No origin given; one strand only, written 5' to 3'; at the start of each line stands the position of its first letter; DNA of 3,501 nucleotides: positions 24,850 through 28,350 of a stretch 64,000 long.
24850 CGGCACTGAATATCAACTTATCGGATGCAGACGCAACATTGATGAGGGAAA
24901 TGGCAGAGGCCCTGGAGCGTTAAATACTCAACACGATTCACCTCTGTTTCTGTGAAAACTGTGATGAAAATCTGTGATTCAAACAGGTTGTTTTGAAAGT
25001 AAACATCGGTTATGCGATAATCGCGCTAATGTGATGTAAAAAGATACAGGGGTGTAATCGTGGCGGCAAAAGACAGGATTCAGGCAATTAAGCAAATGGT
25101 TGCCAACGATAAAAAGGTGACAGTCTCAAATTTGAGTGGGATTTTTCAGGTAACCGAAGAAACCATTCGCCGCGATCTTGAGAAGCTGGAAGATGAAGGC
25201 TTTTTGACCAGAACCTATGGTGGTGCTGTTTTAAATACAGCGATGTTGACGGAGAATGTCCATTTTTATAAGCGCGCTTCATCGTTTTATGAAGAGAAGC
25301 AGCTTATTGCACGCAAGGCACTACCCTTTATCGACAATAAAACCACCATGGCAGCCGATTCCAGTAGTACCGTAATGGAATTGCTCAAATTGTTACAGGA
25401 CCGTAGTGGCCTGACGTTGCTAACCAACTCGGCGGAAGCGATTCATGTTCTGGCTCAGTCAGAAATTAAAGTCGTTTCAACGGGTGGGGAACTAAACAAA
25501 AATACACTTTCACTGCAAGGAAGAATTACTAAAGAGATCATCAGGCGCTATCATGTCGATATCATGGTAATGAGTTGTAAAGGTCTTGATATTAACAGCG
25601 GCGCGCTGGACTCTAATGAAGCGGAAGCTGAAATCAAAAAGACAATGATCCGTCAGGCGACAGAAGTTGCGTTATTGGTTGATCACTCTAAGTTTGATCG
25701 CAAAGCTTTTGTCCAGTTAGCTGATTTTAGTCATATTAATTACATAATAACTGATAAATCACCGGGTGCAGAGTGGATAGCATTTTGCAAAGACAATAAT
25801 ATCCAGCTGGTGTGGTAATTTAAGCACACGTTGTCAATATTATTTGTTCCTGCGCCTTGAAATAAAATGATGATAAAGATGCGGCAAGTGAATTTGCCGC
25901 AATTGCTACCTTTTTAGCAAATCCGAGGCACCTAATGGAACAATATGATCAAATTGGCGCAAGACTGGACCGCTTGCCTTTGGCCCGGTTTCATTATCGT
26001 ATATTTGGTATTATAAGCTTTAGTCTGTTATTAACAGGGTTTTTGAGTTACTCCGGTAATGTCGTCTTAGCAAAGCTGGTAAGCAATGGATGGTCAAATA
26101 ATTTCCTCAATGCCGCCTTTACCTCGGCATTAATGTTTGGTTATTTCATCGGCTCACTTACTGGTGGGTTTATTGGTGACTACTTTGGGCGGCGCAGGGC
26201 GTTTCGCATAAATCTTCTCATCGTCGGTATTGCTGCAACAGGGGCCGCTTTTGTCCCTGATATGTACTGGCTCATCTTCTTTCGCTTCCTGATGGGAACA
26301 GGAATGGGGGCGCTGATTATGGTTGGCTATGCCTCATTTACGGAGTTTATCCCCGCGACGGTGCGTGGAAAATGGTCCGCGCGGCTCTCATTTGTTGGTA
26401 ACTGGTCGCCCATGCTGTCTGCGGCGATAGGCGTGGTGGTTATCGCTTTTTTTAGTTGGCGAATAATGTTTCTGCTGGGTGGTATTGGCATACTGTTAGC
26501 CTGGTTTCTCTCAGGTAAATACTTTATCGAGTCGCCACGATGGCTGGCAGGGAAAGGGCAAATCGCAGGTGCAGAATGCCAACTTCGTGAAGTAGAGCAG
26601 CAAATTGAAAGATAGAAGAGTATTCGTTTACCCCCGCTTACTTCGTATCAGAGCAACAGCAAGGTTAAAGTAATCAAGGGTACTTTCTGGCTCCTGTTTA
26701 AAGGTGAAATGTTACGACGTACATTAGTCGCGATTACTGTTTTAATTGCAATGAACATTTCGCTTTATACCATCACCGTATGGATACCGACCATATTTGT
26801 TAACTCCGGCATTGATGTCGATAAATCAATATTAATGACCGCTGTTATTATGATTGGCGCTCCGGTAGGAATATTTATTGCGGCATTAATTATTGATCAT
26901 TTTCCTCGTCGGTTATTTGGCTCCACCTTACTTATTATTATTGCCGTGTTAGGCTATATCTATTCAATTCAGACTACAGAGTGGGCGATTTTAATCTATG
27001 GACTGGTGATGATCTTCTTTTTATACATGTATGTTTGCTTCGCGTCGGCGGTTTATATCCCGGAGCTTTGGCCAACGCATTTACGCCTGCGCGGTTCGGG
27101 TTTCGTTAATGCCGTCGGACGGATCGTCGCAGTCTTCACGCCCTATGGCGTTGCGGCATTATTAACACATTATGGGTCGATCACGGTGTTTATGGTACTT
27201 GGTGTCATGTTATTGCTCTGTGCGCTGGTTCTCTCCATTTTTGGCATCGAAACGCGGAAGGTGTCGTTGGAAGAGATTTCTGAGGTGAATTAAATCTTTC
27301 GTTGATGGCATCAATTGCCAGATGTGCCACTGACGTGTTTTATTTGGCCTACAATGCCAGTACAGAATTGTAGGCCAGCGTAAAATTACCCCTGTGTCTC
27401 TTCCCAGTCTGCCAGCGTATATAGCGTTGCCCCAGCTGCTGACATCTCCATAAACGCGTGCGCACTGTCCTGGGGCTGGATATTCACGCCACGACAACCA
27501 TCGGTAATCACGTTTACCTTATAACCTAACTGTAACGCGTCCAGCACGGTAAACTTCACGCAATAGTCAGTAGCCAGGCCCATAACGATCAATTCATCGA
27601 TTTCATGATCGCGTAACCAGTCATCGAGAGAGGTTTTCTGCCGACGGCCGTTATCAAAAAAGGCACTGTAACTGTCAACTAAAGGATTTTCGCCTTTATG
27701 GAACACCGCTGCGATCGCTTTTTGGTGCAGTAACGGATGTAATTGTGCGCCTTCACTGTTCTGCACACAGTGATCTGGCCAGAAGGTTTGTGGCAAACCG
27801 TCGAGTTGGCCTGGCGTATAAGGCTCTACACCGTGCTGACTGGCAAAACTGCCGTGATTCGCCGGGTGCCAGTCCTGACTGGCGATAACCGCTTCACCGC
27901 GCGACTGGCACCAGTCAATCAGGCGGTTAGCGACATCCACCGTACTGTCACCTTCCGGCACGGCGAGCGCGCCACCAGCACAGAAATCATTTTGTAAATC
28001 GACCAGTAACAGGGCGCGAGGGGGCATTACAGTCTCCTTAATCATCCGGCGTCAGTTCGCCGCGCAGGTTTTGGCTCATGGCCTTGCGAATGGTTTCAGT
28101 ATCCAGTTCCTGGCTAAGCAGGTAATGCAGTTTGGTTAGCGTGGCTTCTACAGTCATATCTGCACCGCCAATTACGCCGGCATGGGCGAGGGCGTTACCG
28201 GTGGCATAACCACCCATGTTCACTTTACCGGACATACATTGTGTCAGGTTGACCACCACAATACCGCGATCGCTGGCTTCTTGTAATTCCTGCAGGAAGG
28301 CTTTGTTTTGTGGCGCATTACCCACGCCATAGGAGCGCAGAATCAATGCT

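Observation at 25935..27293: ydjE MFS transporter split by one in-frame amber codon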

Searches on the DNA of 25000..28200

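Call 43: search_rna_families(source=window, start=25000, end=28200, threshold=gathering)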
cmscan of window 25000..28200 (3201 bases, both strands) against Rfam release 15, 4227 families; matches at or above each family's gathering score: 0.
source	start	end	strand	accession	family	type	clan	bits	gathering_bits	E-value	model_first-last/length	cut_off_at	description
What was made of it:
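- On Programmed recoding (selenocysteine, pyrrolysine or programmed readthrough): There is no Rfam match in 25000-28200 (call 43).
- No recoding RNA element was found (call 43).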

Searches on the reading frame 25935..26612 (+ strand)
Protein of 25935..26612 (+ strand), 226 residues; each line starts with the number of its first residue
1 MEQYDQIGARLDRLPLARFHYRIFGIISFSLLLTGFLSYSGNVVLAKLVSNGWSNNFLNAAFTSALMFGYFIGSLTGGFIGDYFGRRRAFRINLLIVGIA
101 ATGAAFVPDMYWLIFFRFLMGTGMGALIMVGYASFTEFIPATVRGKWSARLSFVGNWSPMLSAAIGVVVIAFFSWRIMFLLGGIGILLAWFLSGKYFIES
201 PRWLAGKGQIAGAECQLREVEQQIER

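Call 23: find_encoding_contigs(protein=window:25935-26612:+, flank=5000, max_places=10)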
Protein window:25935-26612:+ (226 aa): 24 contigs read that carry it; 3 places shown.
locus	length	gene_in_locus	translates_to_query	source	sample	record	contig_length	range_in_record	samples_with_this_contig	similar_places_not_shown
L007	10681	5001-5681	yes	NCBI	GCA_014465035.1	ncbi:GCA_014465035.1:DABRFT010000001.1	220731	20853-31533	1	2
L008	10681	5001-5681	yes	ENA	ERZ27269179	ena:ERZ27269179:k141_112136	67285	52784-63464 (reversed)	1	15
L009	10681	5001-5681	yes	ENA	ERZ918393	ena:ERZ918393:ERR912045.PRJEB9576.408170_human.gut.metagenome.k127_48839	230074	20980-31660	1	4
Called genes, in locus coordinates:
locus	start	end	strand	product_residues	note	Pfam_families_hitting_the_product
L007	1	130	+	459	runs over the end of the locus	PF00083:Sugar_tr, PF07690:MFS_1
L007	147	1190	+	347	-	PF08240:ADH_N, PF16912:Glu_dehyd_C, PF00107:ADH_zinc_N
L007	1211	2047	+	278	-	PF01116:F_bP_aldolase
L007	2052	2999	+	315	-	PF00294:PfkB, PF08543:Phos_pyr_kin (faint)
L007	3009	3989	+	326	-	PF00248:Aldo_ket_red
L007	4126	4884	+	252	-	PF08220:HTH_DeoR, PF08279:HTH_11 (weak), PF00455:DeoRC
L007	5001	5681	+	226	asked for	PF00083:Sugar_tr, PF07690:MFS_1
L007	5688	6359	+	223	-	PF00083:Sugar_tr, PF07690:MFS_1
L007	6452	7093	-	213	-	PF00857:Isochorismatase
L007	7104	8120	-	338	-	PF00710:Asparaginase, PF17763:Asparaginase_C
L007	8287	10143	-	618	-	PF01343:Peptidase_S49, PF00574:CLP_protease (faint), PF01343:Peptidase_S49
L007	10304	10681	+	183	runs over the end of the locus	PF00881:Nitroreductase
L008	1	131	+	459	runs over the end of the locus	PF00083:Sugar_tr, PF07690:MFS_1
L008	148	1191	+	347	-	PF08240:ADH_N, PF16912:Glu_dehyd_C, PF00107:ADH_zinc_N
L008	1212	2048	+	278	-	PF01116:F_bP_aldolase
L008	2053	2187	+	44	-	-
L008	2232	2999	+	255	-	PF00294:PfkB, PF08543:Phos_pyr_kin (weak)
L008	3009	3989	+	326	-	PF00248:Aldo_ket_red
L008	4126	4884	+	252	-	PF08220:HTH_DeoR, PF08279:HTH_11 (weak), PF00455:DeoRC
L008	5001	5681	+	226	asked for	PF00083:Sugar_tr, PF07690:MFS_1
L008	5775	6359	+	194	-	PF00083:Sugar_tr, PF07690:MFS_1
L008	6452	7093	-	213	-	PF00857:Isochorismatase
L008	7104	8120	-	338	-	PF00710:Asparaginase, PF17763:Asparaginase_C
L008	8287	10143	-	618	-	PF01343:Peptidase_S49, PF00574:CLP_protease (faint), PF01343:Peptidase_S49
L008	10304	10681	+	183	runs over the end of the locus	PF00881:Nitroreductase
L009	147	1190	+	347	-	PF08240:ADH_N, PF16912:Glu_dehyd_C, PF00107:ADH_zinc_N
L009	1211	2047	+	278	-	PF01116:F_bP_aldolase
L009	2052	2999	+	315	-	PF00294:PfkB, PF08543:Phos_pyr_kin (faint)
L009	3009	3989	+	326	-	PF00248:Aldo_ket_red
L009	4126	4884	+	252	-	PF08220:HTH_DeoR, PF08279:HTH_11 (weak), PF00455:DeoRC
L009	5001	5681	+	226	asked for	PF00083:Sugar_tr, PF07690:MFS_1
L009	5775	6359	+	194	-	PF00083:Sugar_tr, PF07690:MFS_1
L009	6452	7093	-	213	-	PF00857:Isochorismatase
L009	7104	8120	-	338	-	PF00710:Asparaginase, PF17763:Asparaginase_C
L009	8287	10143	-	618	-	PF01343:Peptidase_S49, PF00574:CLP_protease (faint), PF01343:Peptidase_S49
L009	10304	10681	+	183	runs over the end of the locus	PF00881:Nitroreductase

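Call 27: list_cluster_members(proteins=[window:25935-26612:+, window:26709-27290:+, L005:26618-27973:+])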
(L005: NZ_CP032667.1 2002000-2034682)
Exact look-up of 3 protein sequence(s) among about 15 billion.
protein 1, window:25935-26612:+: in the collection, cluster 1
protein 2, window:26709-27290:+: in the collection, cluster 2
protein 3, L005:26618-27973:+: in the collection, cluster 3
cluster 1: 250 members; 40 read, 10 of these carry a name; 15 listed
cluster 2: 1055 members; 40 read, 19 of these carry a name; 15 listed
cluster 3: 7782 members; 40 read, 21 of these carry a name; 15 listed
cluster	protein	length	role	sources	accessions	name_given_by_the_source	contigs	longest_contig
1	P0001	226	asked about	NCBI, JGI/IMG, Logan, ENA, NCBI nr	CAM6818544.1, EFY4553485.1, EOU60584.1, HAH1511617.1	inner membrane metabolite transporter ydjE [Escherichia coli KTE14] | MFS transporter [Shigella boydii]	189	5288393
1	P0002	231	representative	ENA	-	-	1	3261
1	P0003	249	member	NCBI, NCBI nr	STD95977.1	metabolite transport protein [Escherichia coli]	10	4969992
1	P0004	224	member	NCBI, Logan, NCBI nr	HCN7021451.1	TPA: MFS transporter, partial [Escherichia coli] | MFS transporter [Escherichia coli]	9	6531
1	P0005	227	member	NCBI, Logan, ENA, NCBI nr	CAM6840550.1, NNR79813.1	Transporter, MFS superfamily protein [Escherichia coli] | MFS transporter [Escherichia coli]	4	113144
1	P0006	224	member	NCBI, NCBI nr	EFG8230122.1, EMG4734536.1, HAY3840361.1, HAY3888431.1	TPA: MFS transporter, partial [Escherichia coli] | MFS transporter [Escherichia coli]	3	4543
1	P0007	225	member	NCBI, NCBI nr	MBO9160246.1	MAG: MFS transporter, partial [Escherichia coli] | MFS transporter [Escherichia coli]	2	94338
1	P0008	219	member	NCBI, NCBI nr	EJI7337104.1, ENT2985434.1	MFS transporter, partial [Escherichia coli] | MFS transporter [Escherichia coli]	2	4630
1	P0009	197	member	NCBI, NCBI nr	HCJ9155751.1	TPA: MFS transporter, partial [Escherichia coli] | MFS transporter [Escherichia coli]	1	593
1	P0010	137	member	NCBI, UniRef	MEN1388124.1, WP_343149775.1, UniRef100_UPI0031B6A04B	MFS transporter, partial [Pseudomonas aeruginosa] | MFS transporter n=1 Tax=Pseudomonas aeruginosa TaxID=287 RepID=UPI0031B6A04B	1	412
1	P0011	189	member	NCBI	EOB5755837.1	MFS transporter, partial [Escherichia coli]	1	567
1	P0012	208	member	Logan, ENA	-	-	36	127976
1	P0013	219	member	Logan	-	-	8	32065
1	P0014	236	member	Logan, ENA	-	-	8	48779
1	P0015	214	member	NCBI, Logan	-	-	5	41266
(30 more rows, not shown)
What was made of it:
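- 25935..26615 (+): N-terminal ORF of 226 aa, covering TM1-TM6 and the first half of the central loop, stop codon included. This exact product is on 189 contigs in public data (call 27).
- The exact 226-aa product is on 189 contigs, including E. coli KTE14 (call 27). The C-terminal 194-aa ORF is called on 616 contigs, against 189 for this N-half, which hints at further upstream disruptions (call 27).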

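Call 47: search_protein_families(proteins=[window:25935-26612:+], library=ncbifam)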
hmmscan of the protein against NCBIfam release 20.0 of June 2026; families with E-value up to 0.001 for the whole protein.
window:25935-26612:+ (226 aa): 27 families (the best 25 are shown)
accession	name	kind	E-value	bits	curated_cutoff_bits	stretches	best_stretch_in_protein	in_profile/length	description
TIGR00898.1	2A0119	subfamily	1.4e-23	83.5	550.75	1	55-221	124-286/506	cation transport protein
TIGR00895.1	2A0115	subfamily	2e-20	73.1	418.55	1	62-223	57-217/398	aromatic acid/H+ symport family MFS transporter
NF053517.1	HbztTptrPcaK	equivalog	1.8e-13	50.3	770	1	10-211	7-208/437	4-hydroxybenzoate transporter PcaK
NF008586.0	PRK11551.1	equivalog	7e-13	48.3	410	1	58-209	52-202/406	3-(3-hydroxy-phenyl)propionate transporter MhpT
NF053813.1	MFS_TcaB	equivalog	6.1e-12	45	475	1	64-186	48-171/396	putative multidrug effflux MFS transporter TcaB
TIGR00879.1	SP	subfamily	2.3e-11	43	237.8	1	55-221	97-268/510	sugar porter family MFS transporter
NF003024.0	PRK03893.1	subfamily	9e-10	37.9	604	1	18-203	17-201/497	sialate:H+ symport family MFS transporter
TIGR00710.1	efflux_Bcr_CflA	subfamily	4.1e-09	36.3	200.9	1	64-189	47-172/385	Bcr/CflA family efflux MFS transporter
TIGR00880.1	2_A_01_02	superfamily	6.7e-09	36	131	1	95-193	36-134/141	multidrug resistance protein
TIGR00891.1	2A0112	subfamily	7.9e-09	35.1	552.9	1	20-203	10-194/405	sialate:H+ symport family MFS transporter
NF011931.1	PRK15402.1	subfamily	4.1e-08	32.5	439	1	53-184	41-171/401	MdfA family multidrug efflux MFS transporter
NF007484.0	PRK10077.1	equivalog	5.5e-07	28.8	608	1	47-223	46-240/480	D-xylose transporter XylE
NF052357.1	GlucTporGlcPStph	equivalog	1.5e-06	27.3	750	1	55-207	40-191/445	glucose transporter GlcP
NF008270.1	PRK11043.1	equivalog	3.5e-06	26.4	430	1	63-189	46-173/382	purine nucleoside transporter PunC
TIGR00893.1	2A0114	subfamily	5.6e-06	25.5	395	1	63-189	35-162/399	D-galactonate transporter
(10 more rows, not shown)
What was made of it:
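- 25935..26615 (+): It matches only the first half of the MFS profiles, for example TIGR00895 positions 57-217 of 398 (call 47).
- On A specific NCBIfam subfamily (aromatic acid/H+ symporter TIGR00895, or sugar porter TIGR00879): TIGR00879 scores 73 bits against a cutoff of 238 (call 47).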

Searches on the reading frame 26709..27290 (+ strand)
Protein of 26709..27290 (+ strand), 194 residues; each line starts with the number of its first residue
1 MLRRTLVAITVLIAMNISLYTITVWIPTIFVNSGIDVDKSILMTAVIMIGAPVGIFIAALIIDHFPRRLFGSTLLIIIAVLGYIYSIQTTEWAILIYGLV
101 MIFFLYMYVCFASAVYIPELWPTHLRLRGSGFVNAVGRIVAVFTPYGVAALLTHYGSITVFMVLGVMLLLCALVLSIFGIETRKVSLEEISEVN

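Call 47: search_protein_families(proteins=[window:26709-27290:+], library=ncbifam)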
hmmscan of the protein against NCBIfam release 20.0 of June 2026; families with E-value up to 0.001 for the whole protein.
window:26709-27290:+ (194 aa): 8 families
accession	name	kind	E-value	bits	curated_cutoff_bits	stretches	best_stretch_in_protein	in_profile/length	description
TIGR00895.1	2A0115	subfamily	1.8e-16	60.1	418.55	1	3-152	250-398/398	aromatic acid/H+ symport family MFS transporter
TIGR00883.1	2A0106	subfamily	1.4e-10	40.9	443.45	1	3-173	223-397/400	metabolite/H+ symporter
TIGR00898.1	2A0119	subfamily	2e-08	33.5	550.75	1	1-189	325-505/506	cation transport protein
NF007927.0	PRK10642.1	equivalog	9.4e-07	27.9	544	1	3-181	259-437/500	glycine betaine/L-proline transporter ProP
NF008586.0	PRK11551.1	equivalog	1.9e-06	27.1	410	1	13-174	230-391/406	3-(3-hydroxy-phenyl)propionate transporter MhpT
NF052357.1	GlucTporGlcPStph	equivalog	1.9e-05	23.7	750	1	5-191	239-434/445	glucose transporter GlcP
TIGR00879.1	SP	subfamily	2.8e-05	22.9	237.8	1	6-190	315-510/510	sugar porter family MFS transporter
NF053517.1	HbztTptrPcaK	equivalog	5.9e-05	22.2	770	1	7-173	257-420/437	4-hydroxybenzoate transporter PcaK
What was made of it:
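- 26709..27293 (+): C-terminal ORF of 194 aa, covering TM7-TM12. It matches only the second half of the MFS profiles, TIGR00895 positions 250-398 of 398 (call 47).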
